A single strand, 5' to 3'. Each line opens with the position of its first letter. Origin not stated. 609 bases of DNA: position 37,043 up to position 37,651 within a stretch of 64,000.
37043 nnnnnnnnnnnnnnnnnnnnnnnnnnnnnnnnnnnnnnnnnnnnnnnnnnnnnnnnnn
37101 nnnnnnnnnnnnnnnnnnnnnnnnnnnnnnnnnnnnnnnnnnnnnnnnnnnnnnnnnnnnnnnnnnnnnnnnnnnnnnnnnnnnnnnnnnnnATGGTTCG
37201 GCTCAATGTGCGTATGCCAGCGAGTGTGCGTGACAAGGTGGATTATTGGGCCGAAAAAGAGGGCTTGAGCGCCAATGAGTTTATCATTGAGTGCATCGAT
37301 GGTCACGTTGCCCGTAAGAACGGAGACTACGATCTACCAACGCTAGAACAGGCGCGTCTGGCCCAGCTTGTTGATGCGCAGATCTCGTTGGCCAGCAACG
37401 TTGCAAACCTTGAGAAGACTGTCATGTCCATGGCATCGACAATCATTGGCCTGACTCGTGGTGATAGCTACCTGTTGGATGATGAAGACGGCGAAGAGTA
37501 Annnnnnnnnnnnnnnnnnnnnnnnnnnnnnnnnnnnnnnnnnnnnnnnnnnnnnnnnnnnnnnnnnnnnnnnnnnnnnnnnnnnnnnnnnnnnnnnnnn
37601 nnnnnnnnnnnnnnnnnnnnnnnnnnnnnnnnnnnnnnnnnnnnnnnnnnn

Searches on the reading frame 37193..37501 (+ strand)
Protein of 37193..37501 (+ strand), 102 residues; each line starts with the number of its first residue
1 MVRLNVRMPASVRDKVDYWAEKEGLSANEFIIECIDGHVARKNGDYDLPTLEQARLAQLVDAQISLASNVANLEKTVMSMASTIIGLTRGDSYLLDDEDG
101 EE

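Call 70: search_protein_families(library=pfam, proteins=[window:37193-37501:+], max_evalue=0.05)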
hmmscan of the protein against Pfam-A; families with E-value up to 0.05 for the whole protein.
window:37193-37501:+ (102 aa): 4 families
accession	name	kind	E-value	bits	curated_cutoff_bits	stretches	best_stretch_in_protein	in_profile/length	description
PF03869.20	Arc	-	0.00015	22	20.4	1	4-33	7-36/50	Arc-like DNA binding domain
PF05534.18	HicB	-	0.0012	19.1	21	1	4-35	20-51/51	HicB family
PF21983.2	NikA-like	-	0.003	18.1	27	1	2-60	5-55/72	Mobilization protein NikA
PF07878.17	RHH_5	-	0.006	16.7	26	1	1-26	1-26/43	CopG-like RHH_1 or ribbon-helix-helix domain, RHH_5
